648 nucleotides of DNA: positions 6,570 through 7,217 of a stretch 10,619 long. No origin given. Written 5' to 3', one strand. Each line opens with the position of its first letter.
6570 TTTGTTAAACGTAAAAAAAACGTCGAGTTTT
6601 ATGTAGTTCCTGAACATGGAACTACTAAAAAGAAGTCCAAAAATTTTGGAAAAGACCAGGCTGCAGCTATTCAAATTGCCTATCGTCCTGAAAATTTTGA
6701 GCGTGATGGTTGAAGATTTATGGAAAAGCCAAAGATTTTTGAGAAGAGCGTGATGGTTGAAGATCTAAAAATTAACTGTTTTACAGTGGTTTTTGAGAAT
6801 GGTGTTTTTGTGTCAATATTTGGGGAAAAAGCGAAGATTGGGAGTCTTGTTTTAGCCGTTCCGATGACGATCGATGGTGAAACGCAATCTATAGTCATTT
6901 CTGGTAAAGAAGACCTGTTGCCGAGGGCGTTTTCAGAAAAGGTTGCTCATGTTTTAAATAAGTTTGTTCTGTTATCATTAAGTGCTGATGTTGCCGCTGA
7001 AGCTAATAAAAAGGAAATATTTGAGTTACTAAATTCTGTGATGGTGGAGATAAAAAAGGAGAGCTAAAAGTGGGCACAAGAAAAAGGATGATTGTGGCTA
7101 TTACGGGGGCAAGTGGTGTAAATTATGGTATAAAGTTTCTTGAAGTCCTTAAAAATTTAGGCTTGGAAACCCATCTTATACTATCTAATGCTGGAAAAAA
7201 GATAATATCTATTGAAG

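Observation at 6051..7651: Tight operon linking a YqgF-like nuclease, a PAC4/LpdD-fold protein and UbiX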

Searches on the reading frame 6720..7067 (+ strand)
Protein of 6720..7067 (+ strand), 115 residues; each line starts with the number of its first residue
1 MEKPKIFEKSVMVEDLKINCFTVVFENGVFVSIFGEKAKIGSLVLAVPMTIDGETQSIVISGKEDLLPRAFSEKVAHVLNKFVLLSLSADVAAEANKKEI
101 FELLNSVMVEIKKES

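Call 5: search_protein_families(library=pfam, proteins=[window:6720-7067:+], max_evalue=0.01)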
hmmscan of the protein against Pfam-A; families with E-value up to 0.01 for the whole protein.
window:6720-7067:+ (115 aa): 1 family
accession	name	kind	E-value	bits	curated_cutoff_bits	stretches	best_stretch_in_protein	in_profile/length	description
PF21758.2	PAC_bac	-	0.00096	19.3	27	1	15-87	4-84/115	Bacterial proteasome assembling chaperone-like protein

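Call 6: search_protein_families(library=ncbifam, proteins=[window:6720-7067:+], max_evalue=0.01)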
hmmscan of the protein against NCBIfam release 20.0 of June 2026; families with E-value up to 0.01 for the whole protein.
window:6720-7067:+ (115 aa): 0 families

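Call 8: search_solved_structures(query=window:6720-7067:+, max_evalue=10, show_alignments=2)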
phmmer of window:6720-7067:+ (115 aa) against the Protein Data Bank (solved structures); distinct sequences matched with E-value up to 10: 3.
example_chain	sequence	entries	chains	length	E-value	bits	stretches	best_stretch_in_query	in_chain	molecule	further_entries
9n2s_B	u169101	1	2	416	0.87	13.2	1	3-30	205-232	Interferon inducible GTPase 1C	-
9n2q_A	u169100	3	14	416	0.88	13.2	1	3-30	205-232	Interferon inducible GTPase 1C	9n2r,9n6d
9n2t_B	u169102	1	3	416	0.88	13.2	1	3-30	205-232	Interferon inducible GTPase 1C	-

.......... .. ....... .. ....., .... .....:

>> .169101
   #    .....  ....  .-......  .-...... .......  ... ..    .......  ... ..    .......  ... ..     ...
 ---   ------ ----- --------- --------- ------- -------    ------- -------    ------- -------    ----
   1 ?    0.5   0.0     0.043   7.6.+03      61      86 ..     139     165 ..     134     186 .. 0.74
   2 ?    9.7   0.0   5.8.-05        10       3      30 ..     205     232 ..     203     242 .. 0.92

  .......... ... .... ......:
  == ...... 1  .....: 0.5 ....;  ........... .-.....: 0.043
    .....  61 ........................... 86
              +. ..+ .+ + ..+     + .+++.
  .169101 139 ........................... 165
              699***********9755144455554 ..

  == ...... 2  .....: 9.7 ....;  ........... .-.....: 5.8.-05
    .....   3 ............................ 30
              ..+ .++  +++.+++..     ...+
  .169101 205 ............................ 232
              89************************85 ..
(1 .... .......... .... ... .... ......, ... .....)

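Call 13: find_homologous_proteins(query=window:6720-7067:+, max_evalue=0.001)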
Query window:6720-7067:+ (115 aa): 2 proteins with E <= 0.001 among 30 candidates.
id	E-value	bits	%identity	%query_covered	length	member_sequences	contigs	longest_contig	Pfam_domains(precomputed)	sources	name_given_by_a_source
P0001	1.6e-58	213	91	100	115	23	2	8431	-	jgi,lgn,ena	-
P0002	7.1e-30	121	96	58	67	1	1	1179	-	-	-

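Call 21: predict_structure(protein=window:6720-7067:+)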
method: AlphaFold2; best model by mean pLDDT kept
length: 115 residues; sequences in the alignment: 1
mean_pLDDT: 50.3   pTM: 0.40
mean pLDDT of the five models: 50.3, 48.9, 48.0, 43.6, 42.1
residues with pLDDT >= 90: 0; 70-90: 0; 50-70: 62; < 50: 53
segments of 3 or more residues with pLDDT < 50: 37-41, 48-59, 62-72, 83-95
pLDDT, mean of each block of 10 residues (from residue 1): 58 54 59 50 48 44 44 51 44 46 56 46
secondary structure, 60 per line:
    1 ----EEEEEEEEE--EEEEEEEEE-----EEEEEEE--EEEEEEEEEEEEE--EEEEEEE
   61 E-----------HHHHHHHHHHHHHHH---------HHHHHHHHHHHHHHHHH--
elements in order: E5-13 E16-24 E30-36 E39-51 E54-61 H73-87 H97-113

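Call 23: search_protein_representatives(protein=window:6720-7067:+)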
Query: 115 residues. Proteins with E-value up to 0.001 (for the whole library): 8; up to 1e-10: 1; up to 1e-30: 0. The best 8 are listed.
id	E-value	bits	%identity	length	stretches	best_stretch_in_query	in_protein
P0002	2.3e-30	121.0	96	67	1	49-115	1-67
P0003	5.5e-07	45.9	34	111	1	1-104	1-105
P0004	1.8e-06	44.3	32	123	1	3-113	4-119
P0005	2.0e-05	41.0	35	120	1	18-111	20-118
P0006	1.4e-04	38.3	28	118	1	6-94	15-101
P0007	4.8e-04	36.5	21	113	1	7-110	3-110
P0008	5.6e-04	36.3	31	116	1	12-104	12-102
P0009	6.3e-04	36.1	26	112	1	5-98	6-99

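Call 25: find_homologous_proteins(query=A1, max_evalue=0.001)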
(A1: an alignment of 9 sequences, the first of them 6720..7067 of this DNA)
Query A1 (9 sequences) (115 aa, profile of the alignment): 218 proteins with E <= 0.001 among 4203 candidates; the best 120 are listed.
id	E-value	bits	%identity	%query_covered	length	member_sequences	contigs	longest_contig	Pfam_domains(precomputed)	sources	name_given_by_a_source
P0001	3.9e-39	151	91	100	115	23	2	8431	-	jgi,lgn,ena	-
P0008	1.8e-34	136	30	90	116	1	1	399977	-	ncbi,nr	ncbi:MAG: hypothetical protein INQ03_07490 [Candidatus Heimdallarchaeota archaeon]|nr:hypothetical p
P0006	2.7e-34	135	32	75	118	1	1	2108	-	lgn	-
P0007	2.0e-30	123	21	93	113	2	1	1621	PF21758.3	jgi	-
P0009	2.3e-29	120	27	76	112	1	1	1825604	PF16093.11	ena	-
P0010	2.4e-28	116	19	90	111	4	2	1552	PF21758.3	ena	-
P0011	3.7e-28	116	19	83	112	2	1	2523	-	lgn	-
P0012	2.3e-27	113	23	93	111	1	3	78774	-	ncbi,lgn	ncbi:MAG: hypothetical protein ACFFA1_04195 [Promethearchaeota archaeon]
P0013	1.8e-26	110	22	75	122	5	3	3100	-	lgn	-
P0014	5.0e-26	109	20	83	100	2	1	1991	PF21758.3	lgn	-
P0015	4.0e-19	87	26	66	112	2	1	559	PF16093.11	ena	-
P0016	6.1e-19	86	31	75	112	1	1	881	PF16093.11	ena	-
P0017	6.2e-19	86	27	90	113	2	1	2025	PF16093.11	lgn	-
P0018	8.7e-19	85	25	75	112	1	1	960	PF16093.11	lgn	-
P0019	9.0e-19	85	28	75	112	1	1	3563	PF16093.11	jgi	jgi:hypothetical protein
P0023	1.9e-18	84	29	75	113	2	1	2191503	PF16093.11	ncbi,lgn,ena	-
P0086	8.2e-17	79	28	90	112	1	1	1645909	PF16093.11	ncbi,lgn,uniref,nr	ncbi:hypothetical protein NsoK4_00280 [Nitrosopumilus sp. K4]|uniref:hypothetical protein n=1 Tax=Ni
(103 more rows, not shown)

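Call 31: predict_structure(alignment_id=A2)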
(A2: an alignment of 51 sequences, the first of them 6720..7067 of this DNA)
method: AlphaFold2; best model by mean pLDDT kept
length: 115 residues; sequences in the alignment: 51
mean_pLDDT: 89.6   pTM: 0.83
mean pLDDT of the five models: 89.6, 88.9, 88.6, 87.0, 86.4
residues with pLDDT >= 90: 74; 70-90: 33; 50-70: 8; < 50: 0
segments of 3 or more residues with pLDDT < 50: none
pLDDT, mean of each block of 10 residues (from residue 1): 89 93 95 92 89 78 81 94 93 88 95 87
secondary structure, 60 per line:
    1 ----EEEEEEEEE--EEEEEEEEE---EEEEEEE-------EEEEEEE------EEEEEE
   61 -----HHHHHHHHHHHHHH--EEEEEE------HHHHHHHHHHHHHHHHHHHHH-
elements in order: E5-13 E16-24 E28-34 E42-48 E55-60 H66-79 E82-87 H94-114

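Call 36: fold_search(model_id=the predicted structure, library=pdb)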
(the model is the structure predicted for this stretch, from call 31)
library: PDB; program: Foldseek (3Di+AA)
matches with E <= 10: 500; with E <= 0.001: 15
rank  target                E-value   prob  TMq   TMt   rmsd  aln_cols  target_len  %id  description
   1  8qyj_L                1.7e-06  1.00  0.70  0.68   3.0       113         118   17  Human 20S proteasome assembly structure 1 (released 2024-02-21)
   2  8qyj_M                4.1e-06  1.00  0.81  0.83   2.3       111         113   13  Human 20S proteasome assembly structure 1 (released 2024-02-21)
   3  8pzh_A                1.5e-05  1.00  0.56  0.55   3.9       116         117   10  LpdD (H61A) mutant (released 2024-01-17)
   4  8po5_A                1.9e-05  1.00  0.59  0.56   4.2       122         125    9  Lactobacillus plantarum LpdD (released 2024-01-17)
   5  2z5e_A                2.1e-05  1.00  0.66  0.63   3.9       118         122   17  Crystal Structure of Proteasome Assembling Chaperone 3 (released 2008-02-19)
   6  8pzo_A                2.1e-05  1.00  0.59  0.56   4.2       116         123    9  LpdD (released 2024-01-17)
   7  8tm3_i                2.6e-05  1.00  0.66  0.65   3.4       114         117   17  Human proteasome alpha ring assembly intermediate (released 2024-10-23)
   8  6jpt                  2.7e-05  1.00  0.69  0.66   3.5       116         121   16  Crystal structure of human PAC3 homodimer (trigonal form) (released 2019-05-29)
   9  8pzh_B                3.7e-05  1.00  0.60  0.60   4.0       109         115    7  LpdD (H61A) mutant (released 2024-01-17)
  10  8po5_B                3.9e-05  1.00  0.58  0.55   4.2       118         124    9  Lactobacillus plantarum LpdD (released 2024-01-17)
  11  2z5c_A                5.6e-05  1.00  0.69  0.65   3.7       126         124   10  Crystal Structure of a Novel Chaperone Complex for Yeast 20S Proteasome Assembly (released 2008-01-22)
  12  2z5b_A                8.6e-05  1.00  0.56  0.52   4.3       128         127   12  Crystal Structure of a Novel Chaperone Complex for Yeast 20S Proteasome Assembly (released 2008-01-22)
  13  8p4w                  1.1e-04  1.00  0.60  0.58   3.9       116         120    9  Lactobacillus plantarum LpdD mutant - H35A (released 2024-06-12)
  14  2z5c_B                5.7e-04  1.00  0.55  0.58   4.9       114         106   14  Crystal Structure of a Novel Chaperone Complex for Yeast 20S Proteasome Assembly (released 2008-01-22)
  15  2z5b_B                9.2e-04  1.00  0.62  0.56   5.4       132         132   14  Crystal Structure of a Novel Chaperone Complex for Yeast 20S Proteasome Assembly (released 2008-01-22)
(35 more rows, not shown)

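Call 39: search_solved_structures(query=A2, max_evalue=10, show_alignments=4)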
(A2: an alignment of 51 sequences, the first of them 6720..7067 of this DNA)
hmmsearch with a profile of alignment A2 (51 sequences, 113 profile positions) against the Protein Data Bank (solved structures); distinct sequences matched with E-value up to 10: 5.
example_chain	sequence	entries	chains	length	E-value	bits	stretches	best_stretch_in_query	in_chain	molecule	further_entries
5wtq_A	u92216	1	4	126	0.0055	19.8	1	43-107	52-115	Proteasome assembly chaperone 4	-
8qyj_M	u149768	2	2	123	0.0097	19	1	44-107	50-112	Proteasome assembly chaperone 4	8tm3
9jmo_A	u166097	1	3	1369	0.4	13.8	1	19-52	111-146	Spike glycoprotein,Fibritin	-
9lzh_A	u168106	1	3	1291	0.62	13.2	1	18-53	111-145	Spike glycoprotein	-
9uea_A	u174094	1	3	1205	1.8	11.7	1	18-54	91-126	Spike glycoprotein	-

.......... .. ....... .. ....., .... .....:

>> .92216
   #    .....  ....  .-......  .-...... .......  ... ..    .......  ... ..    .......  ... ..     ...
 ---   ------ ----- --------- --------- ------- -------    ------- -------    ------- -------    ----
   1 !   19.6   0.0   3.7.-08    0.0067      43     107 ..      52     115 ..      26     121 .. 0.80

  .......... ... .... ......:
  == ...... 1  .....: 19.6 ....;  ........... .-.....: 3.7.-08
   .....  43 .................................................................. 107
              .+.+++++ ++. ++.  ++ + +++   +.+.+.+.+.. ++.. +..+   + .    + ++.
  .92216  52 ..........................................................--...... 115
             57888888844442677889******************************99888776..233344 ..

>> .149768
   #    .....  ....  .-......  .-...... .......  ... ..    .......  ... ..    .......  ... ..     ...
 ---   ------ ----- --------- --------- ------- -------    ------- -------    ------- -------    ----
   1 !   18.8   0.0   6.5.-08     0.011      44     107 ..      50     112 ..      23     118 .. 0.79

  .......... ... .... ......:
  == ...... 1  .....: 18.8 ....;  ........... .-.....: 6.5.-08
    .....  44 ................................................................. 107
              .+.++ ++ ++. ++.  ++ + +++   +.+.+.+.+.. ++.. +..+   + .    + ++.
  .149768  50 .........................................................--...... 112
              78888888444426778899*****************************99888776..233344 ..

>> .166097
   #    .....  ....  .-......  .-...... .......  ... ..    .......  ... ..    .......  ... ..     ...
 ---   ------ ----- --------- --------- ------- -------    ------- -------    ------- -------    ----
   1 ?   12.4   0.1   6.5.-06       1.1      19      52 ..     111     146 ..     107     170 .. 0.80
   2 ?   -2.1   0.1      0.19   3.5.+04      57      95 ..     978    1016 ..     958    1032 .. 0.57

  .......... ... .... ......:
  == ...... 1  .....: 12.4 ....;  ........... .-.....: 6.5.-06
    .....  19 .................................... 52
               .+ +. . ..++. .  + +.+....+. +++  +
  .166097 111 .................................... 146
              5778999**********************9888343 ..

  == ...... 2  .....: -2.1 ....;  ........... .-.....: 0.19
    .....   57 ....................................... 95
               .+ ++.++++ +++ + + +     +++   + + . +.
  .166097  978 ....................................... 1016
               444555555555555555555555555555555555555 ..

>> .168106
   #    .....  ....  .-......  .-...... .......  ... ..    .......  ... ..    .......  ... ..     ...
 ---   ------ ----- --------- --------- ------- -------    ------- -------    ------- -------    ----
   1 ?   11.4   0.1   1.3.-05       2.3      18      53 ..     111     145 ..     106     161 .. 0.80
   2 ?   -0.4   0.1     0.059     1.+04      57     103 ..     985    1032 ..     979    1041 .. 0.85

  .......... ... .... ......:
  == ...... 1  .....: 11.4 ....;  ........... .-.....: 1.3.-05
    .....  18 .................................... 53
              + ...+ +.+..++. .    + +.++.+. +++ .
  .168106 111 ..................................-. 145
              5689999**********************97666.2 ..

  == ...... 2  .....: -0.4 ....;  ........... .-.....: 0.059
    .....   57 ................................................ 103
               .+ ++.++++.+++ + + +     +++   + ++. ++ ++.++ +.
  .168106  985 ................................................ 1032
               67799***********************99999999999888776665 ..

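Call 40: search_protein_families(library=pfam, alignment_id=A2, max_evalue=0.01)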
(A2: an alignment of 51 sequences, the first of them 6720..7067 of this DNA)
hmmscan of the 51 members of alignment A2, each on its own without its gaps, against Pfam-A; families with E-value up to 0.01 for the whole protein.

A. member 1, window:6720-7067:+ (115 aa): 1 family
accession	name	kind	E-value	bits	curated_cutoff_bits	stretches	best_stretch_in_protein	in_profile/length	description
PF21758.2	PAC_bac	-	0.00096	19.3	27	1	15-87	4-84/115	Bacterial proteasome assembling chaperone-like protein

B. families by the number of members that match (of 51 scanned): 4 families
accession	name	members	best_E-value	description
PF16093.10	PAC4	43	2.3e-11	Proteasome assembly chaperone 4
PF21758.2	PAC_bac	8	3.2e-06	Bacterial proteasome assembling chaperone-like protein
PF05475.17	Chlam_vir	3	0.0063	Pgp3 C-terminal domain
PF03031.24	NIF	1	0.0059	NLI interacting factor-like phosphatase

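Call 57: find_encoding_contigs(protein=P0008, flank=4000, max_places=2)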
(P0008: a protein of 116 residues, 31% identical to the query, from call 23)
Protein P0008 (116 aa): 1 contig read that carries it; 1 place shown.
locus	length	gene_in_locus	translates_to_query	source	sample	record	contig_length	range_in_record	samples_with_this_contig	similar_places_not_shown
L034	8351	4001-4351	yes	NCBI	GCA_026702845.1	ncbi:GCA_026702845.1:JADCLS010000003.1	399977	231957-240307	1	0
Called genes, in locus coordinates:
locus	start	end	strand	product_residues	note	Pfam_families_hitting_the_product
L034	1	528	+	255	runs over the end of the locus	PF00588:SpoU_methylase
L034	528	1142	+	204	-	PF03602:Cons_hypoth95, PF05175:MTS, PF06325:PrmA (weak)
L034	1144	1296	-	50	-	PF04135:Nop10p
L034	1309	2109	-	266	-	PF00575:S1, PF07541:EIF_2_alpha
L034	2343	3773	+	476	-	PF10150:RNase_E_G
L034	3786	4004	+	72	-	-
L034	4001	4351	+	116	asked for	-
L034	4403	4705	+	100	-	PF01248:Ribosomal_L7Ae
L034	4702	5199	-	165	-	PF17146:PIN_6, PF11848:DUF3368 (weak)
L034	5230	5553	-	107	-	-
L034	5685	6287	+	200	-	PF00188:CAP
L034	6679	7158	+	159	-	PF01467:CTP_transf_like, PF08218:Citrate_ly_lig (faint)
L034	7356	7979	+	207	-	PF01300:Sua5_yciO_yrdC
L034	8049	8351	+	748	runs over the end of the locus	PF01751:Toprim, PF01131:Topoisom_bac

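Call 58: find_encoding_contigs(protein=P0012, flank=4000, max_places=2)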
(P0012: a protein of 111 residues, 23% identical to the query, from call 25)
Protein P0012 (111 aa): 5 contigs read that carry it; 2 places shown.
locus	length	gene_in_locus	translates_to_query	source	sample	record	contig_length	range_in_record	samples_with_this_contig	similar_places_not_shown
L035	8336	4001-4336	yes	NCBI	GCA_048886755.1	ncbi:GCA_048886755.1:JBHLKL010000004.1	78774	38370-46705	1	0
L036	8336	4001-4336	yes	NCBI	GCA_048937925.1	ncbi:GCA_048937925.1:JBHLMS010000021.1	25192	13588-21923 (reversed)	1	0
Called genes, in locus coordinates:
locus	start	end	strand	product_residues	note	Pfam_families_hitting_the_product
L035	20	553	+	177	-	PF02778:tRNA_int_endo_N, PF01974:tRNA_int_endo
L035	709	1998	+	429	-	PF01409:tRNA-synt_2d, PF13393:tRNA-synt_His, PF00587:tRNA-synt_2b, PF03129:HGTP_anticodon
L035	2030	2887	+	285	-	PF05496:RuvB_N (faint), PF00158:Sigma54_activat (faint), PF01078:Mg_chelatase (faint), PF00004:AAA, PF07726:AAA_3, PF07728:AAA_5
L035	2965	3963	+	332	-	PF05762:VWA_CoxE, PF13519:VWA_2 (weak)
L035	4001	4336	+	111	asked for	-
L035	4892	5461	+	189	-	PF02441:Flavoprotein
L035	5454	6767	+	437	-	PF20695:UbiD_N, PF01977:UbiD, PF20696:UbiD_C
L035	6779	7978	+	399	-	PF04412:AcnX, PF28403:AcnX_2nd, PF28406:AcnX_3rd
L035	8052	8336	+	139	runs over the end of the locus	PF01989:AcnX_swivel_put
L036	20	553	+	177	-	PF02778:tRNA_int_endo_N, PF01974:tRNA_int_endo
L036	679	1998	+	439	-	PF01409:tRNA-synt_2d (weak), PF13393:tRNA-synt_His, PF00587:tRNA-synt_2b, PF03129:HGTP_anticodon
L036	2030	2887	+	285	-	PF05496:RuvB_N (faint), PF00158:Sigma54_activat (faint), PF01078:Mg_chelatase (faint), PF00004:AAA, PF07726:AAA_3, PF07728:AAA_5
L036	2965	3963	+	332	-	PF05762:VWA_CoxE, PF13519:VWA_2 (weak)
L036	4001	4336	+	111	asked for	-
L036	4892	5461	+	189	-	PF02441:Flavoprotein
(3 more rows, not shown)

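Call 59: find_encoding_contigs(protein=P0009, flank=3500, max_places=1)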
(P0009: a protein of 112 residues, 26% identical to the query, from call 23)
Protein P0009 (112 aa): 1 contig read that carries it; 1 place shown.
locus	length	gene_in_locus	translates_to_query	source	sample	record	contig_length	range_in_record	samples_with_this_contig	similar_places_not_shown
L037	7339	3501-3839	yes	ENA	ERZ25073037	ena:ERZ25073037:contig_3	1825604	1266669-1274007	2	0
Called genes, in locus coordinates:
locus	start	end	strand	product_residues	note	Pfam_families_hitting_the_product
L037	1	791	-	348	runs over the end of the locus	PF04014:MazE_antitoxin, PF01895:PhoU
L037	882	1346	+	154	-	PF14810:TGT_C2 (weak), PF01472:PUA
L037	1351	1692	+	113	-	PF01849:NAC, PF19026:UBA_HYPK (weak)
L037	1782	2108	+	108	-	-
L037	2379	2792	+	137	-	-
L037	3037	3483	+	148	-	-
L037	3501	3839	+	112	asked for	PF16093:PAC4 (weak)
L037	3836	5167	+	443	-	PF20695:UbiD_N, PF01977:UbiD, PF20696:UbiD_C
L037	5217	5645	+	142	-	-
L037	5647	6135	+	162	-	PF03061:4HBT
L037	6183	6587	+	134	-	-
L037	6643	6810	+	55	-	-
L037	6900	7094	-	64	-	-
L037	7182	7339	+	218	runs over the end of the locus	-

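Call 60: find_encoding_contigs(protein=P0004, flank=3500, max_places=2)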
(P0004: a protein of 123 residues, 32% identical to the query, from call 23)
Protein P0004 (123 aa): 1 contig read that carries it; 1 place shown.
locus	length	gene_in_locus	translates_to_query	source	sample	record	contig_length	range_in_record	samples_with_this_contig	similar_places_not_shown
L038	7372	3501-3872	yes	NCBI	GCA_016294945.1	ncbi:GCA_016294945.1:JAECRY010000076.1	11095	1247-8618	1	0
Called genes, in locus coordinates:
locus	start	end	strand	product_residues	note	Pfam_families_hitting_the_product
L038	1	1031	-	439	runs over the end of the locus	PF13167:GTP-bdg_N, PF16360:GTP-bdg_M, PF03193:RsgA_GTPase (faint), PF01926:MMR_HSR1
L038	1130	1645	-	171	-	PF01381:HTH_3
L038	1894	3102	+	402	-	PF16450:Prot_ATP_ID_OB_C, PF13191:AAA_16 (faint), PF00004:AAA, PF23902:AAA_lid_PRS2_C (weak), PF17862:AAA_lid_3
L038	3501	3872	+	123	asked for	-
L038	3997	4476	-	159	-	-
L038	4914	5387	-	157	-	PF04191:PEMT (weak)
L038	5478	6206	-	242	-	PF00440:TetR_N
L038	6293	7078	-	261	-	PF12801:Fer4_5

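Call 61: find_encoding_contigs(protein=P0005, flank=3500, max_places=2)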
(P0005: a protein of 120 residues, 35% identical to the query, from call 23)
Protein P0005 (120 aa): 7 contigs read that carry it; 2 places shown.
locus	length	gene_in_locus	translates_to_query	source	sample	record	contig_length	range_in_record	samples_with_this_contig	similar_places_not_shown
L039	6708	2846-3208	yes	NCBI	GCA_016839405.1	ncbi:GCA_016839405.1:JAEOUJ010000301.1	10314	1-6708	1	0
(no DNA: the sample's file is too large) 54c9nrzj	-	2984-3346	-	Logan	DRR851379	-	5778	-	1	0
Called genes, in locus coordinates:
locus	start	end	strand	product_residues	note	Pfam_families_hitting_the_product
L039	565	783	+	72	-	PF03259:Robl_LC7 (weak)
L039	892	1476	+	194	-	PF00300:His_Phos_1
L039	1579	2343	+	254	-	PF01255:Prenyltransf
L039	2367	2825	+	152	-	-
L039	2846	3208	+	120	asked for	PF16093:PAC4 (weak)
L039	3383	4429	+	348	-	-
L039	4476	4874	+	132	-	-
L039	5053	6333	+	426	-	PF01966:HD, PF19276:HD_assoc_2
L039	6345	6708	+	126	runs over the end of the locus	PF06677:Auto_anti-p27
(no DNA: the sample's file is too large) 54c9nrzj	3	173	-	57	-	?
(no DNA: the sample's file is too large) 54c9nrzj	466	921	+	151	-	PF03259:Robl_LC7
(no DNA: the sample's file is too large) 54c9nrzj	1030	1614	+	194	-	PF00300:His_Phos_1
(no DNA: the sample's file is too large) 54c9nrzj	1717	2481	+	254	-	PF01255:Prenyltransf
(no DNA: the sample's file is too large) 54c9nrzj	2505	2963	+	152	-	-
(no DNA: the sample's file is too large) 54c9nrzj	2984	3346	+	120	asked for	PF16093:PAC4 (weak)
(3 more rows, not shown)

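Call 64: find_related_loci(query=P0012, collection=genome_contigs, flank=4000)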
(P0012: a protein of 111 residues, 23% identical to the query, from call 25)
Query P0012 (111 aa) in genome_contigs; peptide patterns used: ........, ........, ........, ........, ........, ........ (x = any residue, [..] = any of these).
214 stretches matched a pattern; 3 encode a relative of the query (tblastn E <= 1e-3); 3 distinct loci.
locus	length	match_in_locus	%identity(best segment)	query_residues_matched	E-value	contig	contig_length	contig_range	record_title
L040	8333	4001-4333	98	1-111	1e-69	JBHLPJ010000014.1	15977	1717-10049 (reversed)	MAG: Promethearchaeota archaeon isolate H2M.176 H2M.176@3196, whole genome shotgun sequence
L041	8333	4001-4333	90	1-111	2e-66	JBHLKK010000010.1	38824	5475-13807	MAG: Candidatus Hodarchaeota archaeon isolate DZ1B.307 DZ1B.307@2133, whole genome shotgun sequence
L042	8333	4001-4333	89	1-111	4e-65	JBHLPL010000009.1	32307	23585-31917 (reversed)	MAG: Promethearchaeota archaeon isolate H2M.186 H2M.186@841, whole genome shotgun sequence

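Call 66: find_encoding_contigs(protein=P0086, flank=3500, max_places=1)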
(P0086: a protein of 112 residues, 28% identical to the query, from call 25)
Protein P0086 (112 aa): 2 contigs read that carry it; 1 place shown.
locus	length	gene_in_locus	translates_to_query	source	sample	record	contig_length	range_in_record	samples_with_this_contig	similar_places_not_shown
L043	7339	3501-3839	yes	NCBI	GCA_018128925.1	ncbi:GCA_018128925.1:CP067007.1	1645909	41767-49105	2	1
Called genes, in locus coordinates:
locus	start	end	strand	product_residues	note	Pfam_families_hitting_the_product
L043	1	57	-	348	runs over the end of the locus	PF04014:MazE_antitoxin, PF01895:PhoU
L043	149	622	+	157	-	PF14810:TGT_C2 (weak), PF01472:PUA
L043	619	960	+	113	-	PF01849:NAC, PF19026:UBA_HYPK (weak)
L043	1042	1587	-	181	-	PF05638:T6SS_HCP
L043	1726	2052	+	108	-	-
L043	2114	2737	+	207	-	-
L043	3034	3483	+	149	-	-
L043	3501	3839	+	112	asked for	PF16093:PAC4 (weak)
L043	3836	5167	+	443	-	PF20695:UbiD_N, PF01977:UbiD, PF20696:UbiD_C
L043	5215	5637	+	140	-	-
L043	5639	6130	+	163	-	PF03061:4HBT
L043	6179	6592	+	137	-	-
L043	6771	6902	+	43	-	-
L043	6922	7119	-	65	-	-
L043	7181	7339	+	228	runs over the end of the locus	-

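Call 67: find_encoding_contigs(protein=P0023, flank=3500, max_places=1)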
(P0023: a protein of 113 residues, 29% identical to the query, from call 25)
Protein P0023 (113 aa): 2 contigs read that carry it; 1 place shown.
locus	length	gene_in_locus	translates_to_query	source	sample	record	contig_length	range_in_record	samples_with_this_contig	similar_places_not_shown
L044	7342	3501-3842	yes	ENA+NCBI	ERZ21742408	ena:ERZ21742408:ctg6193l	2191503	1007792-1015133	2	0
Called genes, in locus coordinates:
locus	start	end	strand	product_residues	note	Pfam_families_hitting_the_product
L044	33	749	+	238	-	PF01609:DDE_Tnp_1, PF13612:DDE_Tnp_1_3 (weak)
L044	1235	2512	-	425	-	PF01609:DDE_Tnp_1 (faint)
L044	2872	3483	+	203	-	-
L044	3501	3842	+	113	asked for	PF16093:PAC4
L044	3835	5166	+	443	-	PF20695:UbiD_N, PF01977:UbiD, PF20696:UbiD_C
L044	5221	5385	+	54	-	-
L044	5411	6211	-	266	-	PF00459:Inositol_P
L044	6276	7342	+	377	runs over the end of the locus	-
